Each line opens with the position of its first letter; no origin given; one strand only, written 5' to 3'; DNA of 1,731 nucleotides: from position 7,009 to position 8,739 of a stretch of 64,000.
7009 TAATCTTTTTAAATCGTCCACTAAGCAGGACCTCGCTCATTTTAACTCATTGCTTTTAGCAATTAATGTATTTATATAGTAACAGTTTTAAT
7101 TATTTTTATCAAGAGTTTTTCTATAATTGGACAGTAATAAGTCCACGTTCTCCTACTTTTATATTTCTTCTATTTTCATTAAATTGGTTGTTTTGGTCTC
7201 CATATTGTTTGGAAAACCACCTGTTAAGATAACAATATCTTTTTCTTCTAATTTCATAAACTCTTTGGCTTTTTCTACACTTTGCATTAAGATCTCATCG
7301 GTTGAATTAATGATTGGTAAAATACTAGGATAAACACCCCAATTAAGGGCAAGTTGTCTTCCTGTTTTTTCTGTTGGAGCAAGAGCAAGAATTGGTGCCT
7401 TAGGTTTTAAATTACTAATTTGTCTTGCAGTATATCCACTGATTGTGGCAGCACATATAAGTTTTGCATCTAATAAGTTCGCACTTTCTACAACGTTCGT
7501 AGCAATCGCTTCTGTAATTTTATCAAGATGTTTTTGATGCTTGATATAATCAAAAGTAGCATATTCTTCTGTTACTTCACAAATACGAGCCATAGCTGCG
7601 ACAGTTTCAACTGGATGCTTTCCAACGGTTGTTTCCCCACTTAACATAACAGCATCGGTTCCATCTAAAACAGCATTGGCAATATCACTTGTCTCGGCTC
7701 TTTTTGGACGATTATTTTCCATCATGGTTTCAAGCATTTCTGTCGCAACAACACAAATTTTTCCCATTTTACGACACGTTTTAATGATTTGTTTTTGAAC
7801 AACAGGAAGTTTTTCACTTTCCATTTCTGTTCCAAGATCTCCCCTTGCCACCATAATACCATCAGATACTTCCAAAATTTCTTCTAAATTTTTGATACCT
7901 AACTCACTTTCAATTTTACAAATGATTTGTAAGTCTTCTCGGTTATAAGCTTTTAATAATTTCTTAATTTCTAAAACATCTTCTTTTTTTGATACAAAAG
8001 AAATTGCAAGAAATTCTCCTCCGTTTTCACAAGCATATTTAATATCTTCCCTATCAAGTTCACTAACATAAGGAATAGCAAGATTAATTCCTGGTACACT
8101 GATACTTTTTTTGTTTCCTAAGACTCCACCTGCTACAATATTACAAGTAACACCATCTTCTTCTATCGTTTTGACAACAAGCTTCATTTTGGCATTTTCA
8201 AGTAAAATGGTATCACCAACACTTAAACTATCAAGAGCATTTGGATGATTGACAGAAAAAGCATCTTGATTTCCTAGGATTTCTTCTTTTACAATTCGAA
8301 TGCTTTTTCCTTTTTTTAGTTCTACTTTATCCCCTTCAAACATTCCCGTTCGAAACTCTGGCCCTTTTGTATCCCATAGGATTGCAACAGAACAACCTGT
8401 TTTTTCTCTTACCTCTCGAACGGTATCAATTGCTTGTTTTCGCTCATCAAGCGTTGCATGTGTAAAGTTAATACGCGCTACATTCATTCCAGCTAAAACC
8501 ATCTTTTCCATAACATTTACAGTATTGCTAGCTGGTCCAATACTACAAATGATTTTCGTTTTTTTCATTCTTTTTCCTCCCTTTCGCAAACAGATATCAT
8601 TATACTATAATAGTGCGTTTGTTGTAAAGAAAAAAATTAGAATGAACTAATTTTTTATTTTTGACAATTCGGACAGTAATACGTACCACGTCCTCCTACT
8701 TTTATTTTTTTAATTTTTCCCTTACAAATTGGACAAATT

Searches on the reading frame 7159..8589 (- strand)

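Call 105: search_protein_families(library=pfam, proteins=[window:7159-8589:-], max_evalue=0.0001)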
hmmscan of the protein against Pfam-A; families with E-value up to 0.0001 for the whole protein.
window:7159-8589:- (476 aa): 3 families
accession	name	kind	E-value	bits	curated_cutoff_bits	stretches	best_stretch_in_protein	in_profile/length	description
PF00224.27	PK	-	3.9e-107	358.6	30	1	8-330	1-328/328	Pyruvate kinase, barrel domain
PF02887.21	PK_C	-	2.1e-29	102.4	28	1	360-473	1-113/114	Pyruvate kinase, alpha/beta domain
PF03328.21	HpcH_HpaI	-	2.4e-07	30.7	25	1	179-276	74-184/221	HpcH/HpaI aldolase/citrate lyase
